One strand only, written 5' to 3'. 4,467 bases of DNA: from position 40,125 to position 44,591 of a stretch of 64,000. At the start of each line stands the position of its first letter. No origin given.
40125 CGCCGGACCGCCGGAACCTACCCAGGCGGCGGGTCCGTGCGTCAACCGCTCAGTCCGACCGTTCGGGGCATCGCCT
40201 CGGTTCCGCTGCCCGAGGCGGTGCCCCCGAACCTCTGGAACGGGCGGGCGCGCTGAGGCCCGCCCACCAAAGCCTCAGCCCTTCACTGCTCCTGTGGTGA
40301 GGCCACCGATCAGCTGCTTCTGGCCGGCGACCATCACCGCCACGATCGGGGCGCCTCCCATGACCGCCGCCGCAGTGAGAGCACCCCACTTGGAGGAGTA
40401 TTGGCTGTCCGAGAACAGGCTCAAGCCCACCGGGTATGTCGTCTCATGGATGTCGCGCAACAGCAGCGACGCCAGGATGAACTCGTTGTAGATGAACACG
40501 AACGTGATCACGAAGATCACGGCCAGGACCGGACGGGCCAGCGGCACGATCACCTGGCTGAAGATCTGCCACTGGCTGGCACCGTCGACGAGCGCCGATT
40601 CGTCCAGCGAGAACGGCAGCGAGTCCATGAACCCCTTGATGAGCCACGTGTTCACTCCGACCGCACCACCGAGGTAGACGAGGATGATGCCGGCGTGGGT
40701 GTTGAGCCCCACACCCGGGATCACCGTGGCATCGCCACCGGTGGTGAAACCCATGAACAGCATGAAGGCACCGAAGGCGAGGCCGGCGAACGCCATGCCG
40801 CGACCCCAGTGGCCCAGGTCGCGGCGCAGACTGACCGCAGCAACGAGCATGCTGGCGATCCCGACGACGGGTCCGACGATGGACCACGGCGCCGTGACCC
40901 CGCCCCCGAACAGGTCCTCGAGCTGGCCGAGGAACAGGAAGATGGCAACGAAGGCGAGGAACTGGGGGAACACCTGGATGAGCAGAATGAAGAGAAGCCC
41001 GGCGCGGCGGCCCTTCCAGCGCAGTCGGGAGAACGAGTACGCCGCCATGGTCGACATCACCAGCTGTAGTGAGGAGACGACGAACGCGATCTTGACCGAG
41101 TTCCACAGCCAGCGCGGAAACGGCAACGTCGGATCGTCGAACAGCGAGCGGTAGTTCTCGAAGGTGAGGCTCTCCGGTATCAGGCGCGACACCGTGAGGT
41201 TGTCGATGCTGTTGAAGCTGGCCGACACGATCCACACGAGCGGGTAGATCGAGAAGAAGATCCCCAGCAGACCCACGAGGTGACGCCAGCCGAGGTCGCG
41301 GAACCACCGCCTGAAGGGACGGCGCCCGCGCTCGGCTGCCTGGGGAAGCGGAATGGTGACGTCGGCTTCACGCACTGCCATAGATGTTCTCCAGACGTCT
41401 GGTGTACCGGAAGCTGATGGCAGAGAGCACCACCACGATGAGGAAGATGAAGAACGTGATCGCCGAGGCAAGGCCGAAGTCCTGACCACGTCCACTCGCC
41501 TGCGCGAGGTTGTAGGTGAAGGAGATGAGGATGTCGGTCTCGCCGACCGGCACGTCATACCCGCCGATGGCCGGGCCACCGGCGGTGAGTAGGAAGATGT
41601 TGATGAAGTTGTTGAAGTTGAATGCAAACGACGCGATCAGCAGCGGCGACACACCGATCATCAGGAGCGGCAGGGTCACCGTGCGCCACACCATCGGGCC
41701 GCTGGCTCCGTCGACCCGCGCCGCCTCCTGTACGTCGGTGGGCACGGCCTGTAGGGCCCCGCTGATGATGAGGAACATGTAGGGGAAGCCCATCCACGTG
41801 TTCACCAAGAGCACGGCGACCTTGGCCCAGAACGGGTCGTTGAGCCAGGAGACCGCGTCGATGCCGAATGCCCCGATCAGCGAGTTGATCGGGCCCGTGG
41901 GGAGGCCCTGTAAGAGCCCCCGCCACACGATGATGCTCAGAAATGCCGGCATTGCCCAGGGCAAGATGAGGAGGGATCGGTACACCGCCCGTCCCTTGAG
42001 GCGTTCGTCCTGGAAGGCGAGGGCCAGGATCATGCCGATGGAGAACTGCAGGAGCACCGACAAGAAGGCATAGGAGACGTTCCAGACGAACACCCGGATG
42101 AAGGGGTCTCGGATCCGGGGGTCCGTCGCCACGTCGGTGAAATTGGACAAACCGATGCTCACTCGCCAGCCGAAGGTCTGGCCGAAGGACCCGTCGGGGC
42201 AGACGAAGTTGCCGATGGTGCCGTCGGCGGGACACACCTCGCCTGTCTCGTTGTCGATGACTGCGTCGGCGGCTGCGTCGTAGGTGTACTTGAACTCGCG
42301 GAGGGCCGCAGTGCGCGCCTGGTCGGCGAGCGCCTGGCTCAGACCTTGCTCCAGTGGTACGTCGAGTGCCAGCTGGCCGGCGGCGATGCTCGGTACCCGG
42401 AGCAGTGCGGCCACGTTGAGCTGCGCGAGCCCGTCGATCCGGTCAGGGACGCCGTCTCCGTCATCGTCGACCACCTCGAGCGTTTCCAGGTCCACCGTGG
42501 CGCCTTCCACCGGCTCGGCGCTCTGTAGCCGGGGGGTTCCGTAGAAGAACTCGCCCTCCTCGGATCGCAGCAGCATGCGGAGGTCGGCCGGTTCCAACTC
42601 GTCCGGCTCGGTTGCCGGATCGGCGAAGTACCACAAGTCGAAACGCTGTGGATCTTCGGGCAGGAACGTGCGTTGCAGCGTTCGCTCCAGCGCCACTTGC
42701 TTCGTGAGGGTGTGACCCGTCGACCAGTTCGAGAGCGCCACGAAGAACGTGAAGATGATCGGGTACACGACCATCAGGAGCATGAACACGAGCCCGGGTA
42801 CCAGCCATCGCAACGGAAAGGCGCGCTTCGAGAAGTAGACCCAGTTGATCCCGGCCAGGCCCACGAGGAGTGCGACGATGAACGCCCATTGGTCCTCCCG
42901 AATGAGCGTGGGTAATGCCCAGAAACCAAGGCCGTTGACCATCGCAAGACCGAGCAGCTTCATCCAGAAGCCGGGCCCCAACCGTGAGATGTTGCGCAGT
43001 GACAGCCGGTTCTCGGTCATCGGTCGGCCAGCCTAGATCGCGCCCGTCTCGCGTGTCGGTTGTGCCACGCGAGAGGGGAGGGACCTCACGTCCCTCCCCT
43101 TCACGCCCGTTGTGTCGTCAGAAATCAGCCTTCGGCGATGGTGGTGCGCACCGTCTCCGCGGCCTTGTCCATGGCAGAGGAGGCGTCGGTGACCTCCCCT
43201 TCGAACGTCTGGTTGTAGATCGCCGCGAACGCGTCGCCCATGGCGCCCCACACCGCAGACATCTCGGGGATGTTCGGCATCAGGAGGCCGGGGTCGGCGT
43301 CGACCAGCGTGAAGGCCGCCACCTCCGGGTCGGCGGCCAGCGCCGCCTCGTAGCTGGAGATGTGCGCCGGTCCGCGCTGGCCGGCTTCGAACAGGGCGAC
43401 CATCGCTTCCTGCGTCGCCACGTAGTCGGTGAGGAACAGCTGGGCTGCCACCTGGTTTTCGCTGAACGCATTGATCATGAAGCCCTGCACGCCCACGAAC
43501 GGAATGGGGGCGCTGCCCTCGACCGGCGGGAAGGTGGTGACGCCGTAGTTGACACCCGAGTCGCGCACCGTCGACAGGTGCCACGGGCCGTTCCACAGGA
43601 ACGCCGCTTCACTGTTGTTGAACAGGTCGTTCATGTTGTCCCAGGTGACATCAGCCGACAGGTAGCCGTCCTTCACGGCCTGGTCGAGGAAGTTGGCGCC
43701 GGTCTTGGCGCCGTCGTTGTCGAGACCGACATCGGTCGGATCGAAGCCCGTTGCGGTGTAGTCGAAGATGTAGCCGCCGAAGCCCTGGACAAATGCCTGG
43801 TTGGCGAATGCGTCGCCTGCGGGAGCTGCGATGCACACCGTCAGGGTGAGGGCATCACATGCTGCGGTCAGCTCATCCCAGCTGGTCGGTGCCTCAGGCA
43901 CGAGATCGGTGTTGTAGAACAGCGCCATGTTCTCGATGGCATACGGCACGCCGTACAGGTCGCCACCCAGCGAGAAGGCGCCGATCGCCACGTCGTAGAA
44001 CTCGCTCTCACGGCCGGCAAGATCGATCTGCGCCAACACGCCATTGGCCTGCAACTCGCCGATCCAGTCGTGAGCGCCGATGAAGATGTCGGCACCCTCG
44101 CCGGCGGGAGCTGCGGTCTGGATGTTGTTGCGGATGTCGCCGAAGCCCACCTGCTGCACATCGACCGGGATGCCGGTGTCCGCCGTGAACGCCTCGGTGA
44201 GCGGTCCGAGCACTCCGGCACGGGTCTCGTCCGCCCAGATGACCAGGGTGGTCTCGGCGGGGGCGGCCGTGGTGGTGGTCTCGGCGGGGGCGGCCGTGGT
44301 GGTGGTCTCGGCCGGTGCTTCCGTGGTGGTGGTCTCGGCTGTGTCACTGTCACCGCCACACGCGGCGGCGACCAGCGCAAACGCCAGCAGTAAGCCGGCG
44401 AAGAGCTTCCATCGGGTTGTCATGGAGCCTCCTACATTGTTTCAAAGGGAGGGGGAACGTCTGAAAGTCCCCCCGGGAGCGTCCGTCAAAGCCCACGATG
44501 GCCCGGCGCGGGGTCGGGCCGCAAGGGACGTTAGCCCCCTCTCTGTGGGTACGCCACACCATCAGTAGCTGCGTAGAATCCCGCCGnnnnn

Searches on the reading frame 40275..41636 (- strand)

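Call 47: search_protein_families(library=pfam, proteins=[window:40275-41636:-], max_evalue=0.0001)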
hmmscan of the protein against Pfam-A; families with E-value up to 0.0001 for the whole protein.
window:40275-41636:- (453 aa): 1 family
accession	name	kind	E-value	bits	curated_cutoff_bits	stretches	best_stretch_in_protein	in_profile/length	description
PF00528.27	BPD_transp_1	-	2.9e-13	50.4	26.4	1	193-435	3-171/184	Binding-protein-dependent transport system inner membrane component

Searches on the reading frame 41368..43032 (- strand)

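Call 47: search_protein_families(library=pfam, proteins=[window:41368-43032:-], max_evalue=0.0001)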
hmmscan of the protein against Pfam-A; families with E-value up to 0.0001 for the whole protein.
window:41368-43032:- (554 aa): 2 families
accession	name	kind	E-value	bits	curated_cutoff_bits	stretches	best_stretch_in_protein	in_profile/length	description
PF00528.27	BPD_transp_1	-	8.9e-18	65.1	26.4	1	331-546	3-181/184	Binding-protein-dependent transport system inner membrane component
PF16296.10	TM_PBP2_N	-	1e-09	38.7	31.4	1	82-166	1-81/83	N-terminal of TM subunit in PBP-dependent ABC transporters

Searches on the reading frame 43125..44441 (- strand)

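Call 34: search_protein_families(library=pfam, proteins=[window:43125-44441:-], max_evalue=0.01)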
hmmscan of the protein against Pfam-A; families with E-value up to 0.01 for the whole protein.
window:43125-44441:- (438 aa): 3 families
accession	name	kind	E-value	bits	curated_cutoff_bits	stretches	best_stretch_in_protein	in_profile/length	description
PF13416.11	SBP_bac_8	-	4.1e-42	145.3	27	1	82-375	3-278/279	Bacterial extracellular solute-binding protein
PF01547.30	SBP_bac_1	-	6.1e-36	125.4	26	1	79-346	12-305/307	Bacterial extracellular solute-binding protein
PF13531.11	SBP_bac_11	-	1.6e-07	31.8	25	1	71-216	6-120/227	Bacterial extracellular solute-binding protein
